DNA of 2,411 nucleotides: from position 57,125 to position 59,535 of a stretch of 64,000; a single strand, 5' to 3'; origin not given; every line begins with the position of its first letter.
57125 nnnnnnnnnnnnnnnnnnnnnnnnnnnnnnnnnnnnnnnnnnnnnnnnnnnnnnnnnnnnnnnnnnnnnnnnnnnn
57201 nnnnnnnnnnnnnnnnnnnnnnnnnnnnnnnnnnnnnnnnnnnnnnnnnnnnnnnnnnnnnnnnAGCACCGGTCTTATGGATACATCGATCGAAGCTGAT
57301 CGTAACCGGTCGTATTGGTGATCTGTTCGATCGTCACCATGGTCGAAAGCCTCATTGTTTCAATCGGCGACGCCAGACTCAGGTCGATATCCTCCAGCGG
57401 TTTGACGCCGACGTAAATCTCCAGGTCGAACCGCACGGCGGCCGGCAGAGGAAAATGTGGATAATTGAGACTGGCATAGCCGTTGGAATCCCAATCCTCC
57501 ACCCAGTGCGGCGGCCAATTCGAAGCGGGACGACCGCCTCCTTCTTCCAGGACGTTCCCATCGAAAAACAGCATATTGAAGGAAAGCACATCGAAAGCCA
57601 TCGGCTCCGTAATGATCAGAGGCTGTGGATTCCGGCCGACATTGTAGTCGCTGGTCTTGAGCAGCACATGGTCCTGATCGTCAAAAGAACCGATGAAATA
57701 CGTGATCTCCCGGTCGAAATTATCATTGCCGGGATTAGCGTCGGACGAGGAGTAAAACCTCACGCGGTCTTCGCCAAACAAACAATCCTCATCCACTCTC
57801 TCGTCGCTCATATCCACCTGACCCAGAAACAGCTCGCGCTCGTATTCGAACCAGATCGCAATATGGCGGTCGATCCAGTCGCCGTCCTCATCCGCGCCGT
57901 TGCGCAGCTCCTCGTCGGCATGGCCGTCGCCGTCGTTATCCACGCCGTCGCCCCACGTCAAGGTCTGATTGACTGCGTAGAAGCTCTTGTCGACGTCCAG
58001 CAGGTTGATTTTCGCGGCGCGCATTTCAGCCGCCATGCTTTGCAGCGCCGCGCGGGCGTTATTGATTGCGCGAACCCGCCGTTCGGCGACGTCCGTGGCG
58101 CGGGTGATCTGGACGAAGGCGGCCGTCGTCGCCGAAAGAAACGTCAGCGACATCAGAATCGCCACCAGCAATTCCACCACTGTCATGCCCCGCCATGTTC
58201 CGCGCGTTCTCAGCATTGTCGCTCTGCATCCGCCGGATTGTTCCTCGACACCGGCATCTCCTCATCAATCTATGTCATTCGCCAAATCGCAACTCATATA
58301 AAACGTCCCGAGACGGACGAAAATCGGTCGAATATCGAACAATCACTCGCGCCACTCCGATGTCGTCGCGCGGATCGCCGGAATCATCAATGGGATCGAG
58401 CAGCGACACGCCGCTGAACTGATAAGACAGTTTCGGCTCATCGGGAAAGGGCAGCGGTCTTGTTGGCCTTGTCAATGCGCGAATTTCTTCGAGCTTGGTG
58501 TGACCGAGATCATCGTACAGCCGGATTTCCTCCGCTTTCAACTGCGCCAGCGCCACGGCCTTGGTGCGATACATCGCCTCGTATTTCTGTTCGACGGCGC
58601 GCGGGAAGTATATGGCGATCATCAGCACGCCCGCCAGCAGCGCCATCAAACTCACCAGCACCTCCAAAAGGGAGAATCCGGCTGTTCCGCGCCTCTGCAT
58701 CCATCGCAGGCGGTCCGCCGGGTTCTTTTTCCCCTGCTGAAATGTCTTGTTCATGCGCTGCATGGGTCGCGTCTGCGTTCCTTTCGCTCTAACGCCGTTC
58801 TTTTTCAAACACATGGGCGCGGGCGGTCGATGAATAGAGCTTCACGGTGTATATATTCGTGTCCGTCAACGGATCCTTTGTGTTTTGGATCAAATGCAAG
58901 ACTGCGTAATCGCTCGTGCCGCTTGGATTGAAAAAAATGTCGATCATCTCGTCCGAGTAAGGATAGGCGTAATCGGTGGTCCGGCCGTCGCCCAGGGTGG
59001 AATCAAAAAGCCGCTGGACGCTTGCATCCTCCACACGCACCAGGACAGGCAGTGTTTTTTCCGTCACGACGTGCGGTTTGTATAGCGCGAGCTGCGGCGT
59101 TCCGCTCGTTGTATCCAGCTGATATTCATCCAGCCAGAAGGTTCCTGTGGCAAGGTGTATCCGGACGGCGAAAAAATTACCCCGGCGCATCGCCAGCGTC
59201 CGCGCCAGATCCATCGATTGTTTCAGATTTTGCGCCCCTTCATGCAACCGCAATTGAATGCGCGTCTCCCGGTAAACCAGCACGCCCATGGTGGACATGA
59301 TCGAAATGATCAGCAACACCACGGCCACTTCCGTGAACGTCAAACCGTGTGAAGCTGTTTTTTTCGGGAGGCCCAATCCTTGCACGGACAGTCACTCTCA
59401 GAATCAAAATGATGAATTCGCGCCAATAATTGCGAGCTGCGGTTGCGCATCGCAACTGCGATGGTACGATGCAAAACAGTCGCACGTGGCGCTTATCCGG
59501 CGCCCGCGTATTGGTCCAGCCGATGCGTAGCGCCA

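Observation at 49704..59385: Ten back-to-back prepilin-type genes: a gspH/I/J/K-like set followed by six oversized GspG-like paralogues, with no gspL/M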

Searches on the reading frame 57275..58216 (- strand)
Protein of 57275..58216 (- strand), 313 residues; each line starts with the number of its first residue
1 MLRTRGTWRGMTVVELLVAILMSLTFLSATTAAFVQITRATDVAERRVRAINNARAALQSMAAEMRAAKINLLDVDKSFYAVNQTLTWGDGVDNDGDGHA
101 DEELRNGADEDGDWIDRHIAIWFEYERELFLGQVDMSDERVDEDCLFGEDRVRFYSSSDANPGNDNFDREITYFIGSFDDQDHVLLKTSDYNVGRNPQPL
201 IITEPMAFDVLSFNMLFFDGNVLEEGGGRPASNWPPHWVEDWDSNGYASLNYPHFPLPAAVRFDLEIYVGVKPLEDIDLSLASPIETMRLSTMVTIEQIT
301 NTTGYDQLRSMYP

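Call 3: search_protein_families(library=pfam, proteins=[window:57275-58216:-], max_evalue=0.1)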
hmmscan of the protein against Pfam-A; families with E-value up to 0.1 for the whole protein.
window:57275-58216:- (313 aa): 0 families

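Call 4: search_protein_families(library=ncbifam, proteins=[window:57275-58216:-], max_evalue=0.1)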
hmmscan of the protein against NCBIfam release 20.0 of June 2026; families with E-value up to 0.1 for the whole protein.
window:57275-58216:- (313 aa): 4 families
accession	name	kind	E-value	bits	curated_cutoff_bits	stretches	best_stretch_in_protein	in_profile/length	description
NF033662.1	acid_disulf_rpt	repeat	0.015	15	41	1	90-102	9-21/32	acidic double-disulfide repeat-containing protein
TIGR02599.1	TIGR02599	subfamily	0.027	13.7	256.5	1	10-71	1-62/361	Verru_Chthon cassette protein C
TIGR02523.1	type_IV_pilV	equivalog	0.051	14.1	52.2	1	9-70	2-63/139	type IV pilus modification protein PilV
TIGR04260.1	Cyano_gly_rpt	equivalog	0.067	13.8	31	0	17-108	9-100/118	GrrA/OscA1 family cyclophane-containing rSAM-modified RiPP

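Call 66: search_solved_structures(query=A7, max_evalue=1)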
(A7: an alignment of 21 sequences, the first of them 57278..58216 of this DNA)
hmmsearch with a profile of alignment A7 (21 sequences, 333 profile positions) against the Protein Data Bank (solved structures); distinct sequences matched with E-value up to 1: 1.
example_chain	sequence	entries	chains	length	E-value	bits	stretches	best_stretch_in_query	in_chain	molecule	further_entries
7tgg_A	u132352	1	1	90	0.41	12.9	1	9-41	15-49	Geopilin domain 1 protein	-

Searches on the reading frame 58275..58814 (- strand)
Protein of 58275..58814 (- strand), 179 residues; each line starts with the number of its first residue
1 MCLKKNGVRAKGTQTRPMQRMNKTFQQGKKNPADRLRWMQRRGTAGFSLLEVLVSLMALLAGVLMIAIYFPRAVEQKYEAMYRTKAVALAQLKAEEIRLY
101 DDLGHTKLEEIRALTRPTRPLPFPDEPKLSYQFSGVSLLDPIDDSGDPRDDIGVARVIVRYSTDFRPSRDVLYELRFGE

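Call 3: search_protein_families(library=pfam, proteins=[window:58275-58814:-], max_evalue=0.1)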
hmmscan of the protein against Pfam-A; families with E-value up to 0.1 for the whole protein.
window:58275-58814:- (179 aa): 1 family
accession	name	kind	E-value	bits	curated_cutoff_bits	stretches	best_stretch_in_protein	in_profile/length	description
PF07963.17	N_methyl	-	0.0032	17.4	21.2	1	42-66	2-26/27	Prokaryotic N-terminal methylation motif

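Call 4: search_protein_families(library=ncbifam, proteins=[window:58275-58814:-], max_evalue=0.1)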
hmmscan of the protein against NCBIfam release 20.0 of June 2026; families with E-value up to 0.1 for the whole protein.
window:58275-58814:- (179 aa): 5 families
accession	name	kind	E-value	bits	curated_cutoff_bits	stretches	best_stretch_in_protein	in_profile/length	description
TIGR02523.1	type_IV_pilV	equivalog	4.1e-07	30.6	52.2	1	45-99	2-56/139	type IV pilus modification protein PilV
NF041002.1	pilin_ComGF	equivalog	0.0057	16.9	80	1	45-76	2-33/139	competence type IV pilus minor pilin ComGF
TIGR01710.1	typeII_sec_gspG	equivalog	0.0084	16.1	88.85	1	46-94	2-47/134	type II secretion system major pseudopilin GspG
NF006453.0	PRK08808.1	equivalog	0.028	13.5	295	1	39-80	1-44/211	type II secretion system protein J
TIGR01707.1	gspI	equivalog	0.078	13.5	44.35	0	46-96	1-47/101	type II secretion system minor pseudopilin GspI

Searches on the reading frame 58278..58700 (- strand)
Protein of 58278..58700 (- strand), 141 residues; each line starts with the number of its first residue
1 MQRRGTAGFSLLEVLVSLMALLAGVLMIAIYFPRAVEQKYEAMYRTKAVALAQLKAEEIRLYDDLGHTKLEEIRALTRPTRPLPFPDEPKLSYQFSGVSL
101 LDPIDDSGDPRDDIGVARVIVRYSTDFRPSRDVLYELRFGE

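Call 65: search_solved_structures(query=A6, max_evalue=1)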
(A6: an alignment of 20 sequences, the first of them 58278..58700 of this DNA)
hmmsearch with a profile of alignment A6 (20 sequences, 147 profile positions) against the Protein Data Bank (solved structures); distinct sequences matched with E-value up to 1: 6.
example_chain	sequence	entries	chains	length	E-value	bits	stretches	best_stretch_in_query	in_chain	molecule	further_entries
7tgg_A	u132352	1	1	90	0.016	18.4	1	6-49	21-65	Geopilin domain 1 protein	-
9egp_A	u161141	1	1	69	0.055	16.7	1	7-39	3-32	Geopilin domain 1 protein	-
6x6j_AY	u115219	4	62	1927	0.17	15.2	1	42-115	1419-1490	Cag pathogenicity island protein (Cag7)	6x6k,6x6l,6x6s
6odi_b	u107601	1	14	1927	0.17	15.2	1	42-115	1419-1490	Type IV secretion system apparatus protein CagY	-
9laa_A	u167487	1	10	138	0.65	13.3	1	5-37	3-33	Type IV pilin protein PilA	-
9lab_B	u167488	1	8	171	0.98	12.7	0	10-36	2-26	MSHA major pilin subunit MshA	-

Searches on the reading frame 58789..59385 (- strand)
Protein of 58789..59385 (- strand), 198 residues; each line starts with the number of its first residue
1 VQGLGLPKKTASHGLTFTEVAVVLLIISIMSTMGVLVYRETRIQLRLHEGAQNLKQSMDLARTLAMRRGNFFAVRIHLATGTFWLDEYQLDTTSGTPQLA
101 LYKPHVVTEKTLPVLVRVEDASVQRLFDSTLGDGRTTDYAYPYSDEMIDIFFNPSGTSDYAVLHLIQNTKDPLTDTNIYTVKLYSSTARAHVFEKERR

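Call 3: search_protein_families(library=pfam, proteins=[window:58789-59385:-], max_evalue=0.1)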
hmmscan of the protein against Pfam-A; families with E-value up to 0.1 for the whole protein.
window:58789-59385:- (198 aa): 1 family
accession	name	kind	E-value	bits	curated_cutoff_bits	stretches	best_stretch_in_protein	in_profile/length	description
PF07963.17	N_methyl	-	0.013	15.5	21.2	1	11-33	3-25/27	Prokaryotic N-terminal methylation motif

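Call 4: search_protein_families(library=ncbifam, proteins=[window:58789-59385:-], max_evalue=0.1)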
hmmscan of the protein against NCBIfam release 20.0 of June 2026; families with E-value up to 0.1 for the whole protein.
window:58789-59385:- (198 aa): 6 families
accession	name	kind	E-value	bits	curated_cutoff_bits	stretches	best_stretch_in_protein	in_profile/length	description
TIGR01708.2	typeII_sec_gspH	equivalog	1.1e-06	28.7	80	1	13-78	2-67/169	type II secretion system minor pseudopilin GspH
NF007800.0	PRK10506.1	equivalog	4.6e-06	26.5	158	1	11-71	7-67/163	prepilin peptidase-dependent protein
TIGR02596.1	TIGR02596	subfamily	0.0052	16.9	70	1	16-77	2-63/196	Verru_Chthon cassette protein D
TIGR02532.1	IV_pilin_GFxxxE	domain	0.007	16.2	16.3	1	13-34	2-23/24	prepilin-type N-terminal cleavage/methylation domain-containing protein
NF040982.1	ComGD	equivalog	0.03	14.7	70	1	14-77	3-66/139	competence type IV pilus minor pilin ComGD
NF007862.0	PRK10574.1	equivalog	0.037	14.1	138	1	12-40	4-32/145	prepilin peptidase-dependent pilin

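Call 64: search_solved_structures(query=A5, max_evalue=1)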
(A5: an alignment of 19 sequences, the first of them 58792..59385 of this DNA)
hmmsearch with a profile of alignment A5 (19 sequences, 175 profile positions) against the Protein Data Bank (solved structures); distinct sequences matched with E-value up to 1: 24.
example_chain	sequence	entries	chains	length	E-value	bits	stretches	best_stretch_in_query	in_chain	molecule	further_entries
7tgg_A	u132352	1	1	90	3.3e-09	40.1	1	6-64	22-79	Geopilin domain 1 protein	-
9egp_A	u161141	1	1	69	1.7e-08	37.8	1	7-50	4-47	Geopilin domain 1 protein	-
9laa_A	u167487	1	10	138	3.4e-07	33.5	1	7-44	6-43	Type IV pilin protein PilA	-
2m7g_A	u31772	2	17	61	2.6e-06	30.7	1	14-64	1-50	Geopilin domain 1 protein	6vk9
6gv9_A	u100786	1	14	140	4.6e-05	26.6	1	14-49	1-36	Prepilin peptidase-dependent protein D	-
8tum_e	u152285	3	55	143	7.6e-05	25.9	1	14-44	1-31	Type IV major pilin protein PilA | Pilin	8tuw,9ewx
1oqw_A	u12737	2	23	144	0.00018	24.7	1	14-48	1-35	Fimbrial protein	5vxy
1ay2_A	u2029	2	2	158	0.00024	24.3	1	14-48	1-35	TYPE 4 PILIN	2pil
8p3b_A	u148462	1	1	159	0.0003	23.9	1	14-48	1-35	Fimbrial protein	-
8tob_GA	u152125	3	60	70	0.00031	23.9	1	15-48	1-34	Fimbrial protein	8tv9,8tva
8pfb_G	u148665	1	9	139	0.00035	23.7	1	14-57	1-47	Type IV pilin PilE1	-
2hi2_A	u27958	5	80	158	0.00042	23.5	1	14-49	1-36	Fimbrial protein | PilA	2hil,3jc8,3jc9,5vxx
5kua_A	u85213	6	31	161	0.00055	23.1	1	14-48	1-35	pilin | Neisseria meningitidis PilE variant SB-GATDH | Neisseria meningitidis PilE, SB-DATDH variant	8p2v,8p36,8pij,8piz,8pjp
8qqj_J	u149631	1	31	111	0.001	22.2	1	14-64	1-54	Type IV narrow pilus major component PilA5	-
6xxe_A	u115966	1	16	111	0.0015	21.7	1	14-63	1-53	Uncharacterized protein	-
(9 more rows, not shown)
